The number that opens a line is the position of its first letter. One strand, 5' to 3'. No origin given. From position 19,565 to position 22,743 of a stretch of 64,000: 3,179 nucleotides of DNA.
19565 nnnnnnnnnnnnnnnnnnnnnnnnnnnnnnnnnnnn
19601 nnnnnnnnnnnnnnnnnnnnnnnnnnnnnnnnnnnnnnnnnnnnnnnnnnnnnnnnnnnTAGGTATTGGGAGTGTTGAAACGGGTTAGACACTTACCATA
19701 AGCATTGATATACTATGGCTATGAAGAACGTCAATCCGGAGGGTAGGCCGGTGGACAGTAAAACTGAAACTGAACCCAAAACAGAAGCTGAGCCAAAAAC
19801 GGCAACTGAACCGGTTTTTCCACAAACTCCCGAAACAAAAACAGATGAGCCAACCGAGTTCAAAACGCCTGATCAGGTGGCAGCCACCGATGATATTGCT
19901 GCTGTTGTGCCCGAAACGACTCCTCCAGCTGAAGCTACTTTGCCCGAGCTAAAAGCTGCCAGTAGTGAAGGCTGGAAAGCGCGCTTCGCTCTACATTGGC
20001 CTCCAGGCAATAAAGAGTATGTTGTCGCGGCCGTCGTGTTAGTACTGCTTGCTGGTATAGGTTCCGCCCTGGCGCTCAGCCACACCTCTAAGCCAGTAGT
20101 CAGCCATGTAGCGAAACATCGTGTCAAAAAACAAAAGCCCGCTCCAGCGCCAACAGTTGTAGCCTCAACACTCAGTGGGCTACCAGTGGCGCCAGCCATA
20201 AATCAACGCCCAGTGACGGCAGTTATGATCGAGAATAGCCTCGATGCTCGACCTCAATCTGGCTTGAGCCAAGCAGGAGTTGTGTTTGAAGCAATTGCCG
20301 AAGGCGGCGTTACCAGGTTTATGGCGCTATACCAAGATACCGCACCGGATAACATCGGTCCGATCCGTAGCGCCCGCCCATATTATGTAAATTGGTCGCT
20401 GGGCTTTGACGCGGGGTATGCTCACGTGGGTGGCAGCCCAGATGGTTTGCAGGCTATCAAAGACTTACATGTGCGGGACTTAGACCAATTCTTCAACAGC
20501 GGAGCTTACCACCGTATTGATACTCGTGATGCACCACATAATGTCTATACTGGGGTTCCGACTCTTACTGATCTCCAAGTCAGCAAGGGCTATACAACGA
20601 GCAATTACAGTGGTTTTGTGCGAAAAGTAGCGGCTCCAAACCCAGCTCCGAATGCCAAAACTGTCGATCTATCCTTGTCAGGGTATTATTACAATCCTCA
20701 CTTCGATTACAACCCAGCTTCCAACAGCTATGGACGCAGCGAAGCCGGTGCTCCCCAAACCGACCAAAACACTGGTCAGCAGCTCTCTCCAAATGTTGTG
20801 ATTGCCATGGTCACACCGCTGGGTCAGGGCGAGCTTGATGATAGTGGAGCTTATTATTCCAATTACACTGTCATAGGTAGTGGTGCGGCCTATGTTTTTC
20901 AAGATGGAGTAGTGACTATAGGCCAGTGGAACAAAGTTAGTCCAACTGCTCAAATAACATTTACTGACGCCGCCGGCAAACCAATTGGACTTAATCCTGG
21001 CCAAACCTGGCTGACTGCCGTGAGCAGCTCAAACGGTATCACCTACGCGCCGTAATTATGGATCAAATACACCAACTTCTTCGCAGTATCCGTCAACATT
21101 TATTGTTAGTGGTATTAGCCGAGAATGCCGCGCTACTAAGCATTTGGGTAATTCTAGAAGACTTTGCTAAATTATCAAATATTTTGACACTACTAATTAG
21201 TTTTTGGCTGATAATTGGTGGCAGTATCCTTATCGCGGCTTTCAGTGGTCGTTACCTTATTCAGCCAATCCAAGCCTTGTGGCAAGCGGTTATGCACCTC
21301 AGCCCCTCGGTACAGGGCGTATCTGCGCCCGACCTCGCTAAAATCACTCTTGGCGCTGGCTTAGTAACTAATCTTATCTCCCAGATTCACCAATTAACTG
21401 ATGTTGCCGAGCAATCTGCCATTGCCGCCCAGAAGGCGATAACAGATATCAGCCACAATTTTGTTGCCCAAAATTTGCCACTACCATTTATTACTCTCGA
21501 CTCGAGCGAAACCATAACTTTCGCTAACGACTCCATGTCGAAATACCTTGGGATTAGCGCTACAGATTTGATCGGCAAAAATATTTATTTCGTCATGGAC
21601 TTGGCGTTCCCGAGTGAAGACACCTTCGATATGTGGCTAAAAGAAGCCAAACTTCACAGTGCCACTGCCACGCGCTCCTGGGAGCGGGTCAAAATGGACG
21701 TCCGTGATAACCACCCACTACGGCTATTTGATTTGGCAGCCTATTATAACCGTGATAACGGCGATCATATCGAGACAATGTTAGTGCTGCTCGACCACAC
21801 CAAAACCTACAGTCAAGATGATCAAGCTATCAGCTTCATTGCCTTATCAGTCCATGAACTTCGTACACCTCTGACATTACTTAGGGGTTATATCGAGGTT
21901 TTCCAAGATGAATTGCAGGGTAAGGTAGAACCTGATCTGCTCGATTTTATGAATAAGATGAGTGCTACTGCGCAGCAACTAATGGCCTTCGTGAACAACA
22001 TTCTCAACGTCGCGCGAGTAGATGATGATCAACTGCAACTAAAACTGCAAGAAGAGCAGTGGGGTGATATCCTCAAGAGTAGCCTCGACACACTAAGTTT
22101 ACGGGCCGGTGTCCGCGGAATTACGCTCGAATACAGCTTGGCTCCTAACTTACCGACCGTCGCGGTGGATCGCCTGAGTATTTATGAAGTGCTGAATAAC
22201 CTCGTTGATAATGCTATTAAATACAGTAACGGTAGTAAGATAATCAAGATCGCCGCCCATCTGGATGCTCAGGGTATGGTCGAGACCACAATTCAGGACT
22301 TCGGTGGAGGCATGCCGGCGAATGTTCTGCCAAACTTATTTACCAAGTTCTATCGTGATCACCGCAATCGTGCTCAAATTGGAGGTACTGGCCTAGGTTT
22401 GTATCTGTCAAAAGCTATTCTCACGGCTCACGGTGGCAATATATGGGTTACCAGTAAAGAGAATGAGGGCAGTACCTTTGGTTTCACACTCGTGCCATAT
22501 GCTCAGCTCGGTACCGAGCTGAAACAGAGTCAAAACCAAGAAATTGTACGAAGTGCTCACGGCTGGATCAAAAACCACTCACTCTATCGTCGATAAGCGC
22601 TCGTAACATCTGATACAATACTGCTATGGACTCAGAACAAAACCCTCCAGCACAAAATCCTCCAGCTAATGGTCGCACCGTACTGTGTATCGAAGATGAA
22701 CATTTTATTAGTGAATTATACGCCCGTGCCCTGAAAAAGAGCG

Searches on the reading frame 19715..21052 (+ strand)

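Call 84: search_protein_families(library=pfam, proteins=[window:19715-21052:+], max_evalue=0.00001)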
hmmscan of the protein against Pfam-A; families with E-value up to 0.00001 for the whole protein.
window:19715-21052:+ (446 aa): 2 families
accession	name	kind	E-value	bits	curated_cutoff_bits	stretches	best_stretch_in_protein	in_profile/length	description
PF11258.13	DUF3048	-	3.2e-44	151.1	25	1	153-293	1-147/148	Protein of unknown function (DUF3048) N-terminal domain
PF17479.7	DUF3048_C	-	3.6e-26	92.2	25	1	323-432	7-113/114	Protein of unknown function (DUF3048) C-terminal domain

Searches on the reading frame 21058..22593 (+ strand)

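Call 84: search_protein_families(library=pfam, proteins=[window:21058-22593:+], max_evalue=0.00001)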
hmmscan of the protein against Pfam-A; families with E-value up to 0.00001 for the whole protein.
window:21058-22593:+ (512 aa): 3 families
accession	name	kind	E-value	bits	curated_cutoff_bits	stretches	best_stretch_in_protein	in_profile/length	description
PF02518.31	HATPase_c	-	8.9e-27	94.2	26.4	1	371-478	2-107/111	Histidine kinase-, DNA gyrase B-, and HSP90-like ATPase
PF00512.31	HisKA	-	1.1e-10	41.9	26.9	1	260-322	5-64/66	His Kinase A (phospho-acceptor) domain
PF00989.32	PAS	-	7.2e-06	26.4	22.6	0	137-177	7-47/113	PAS fold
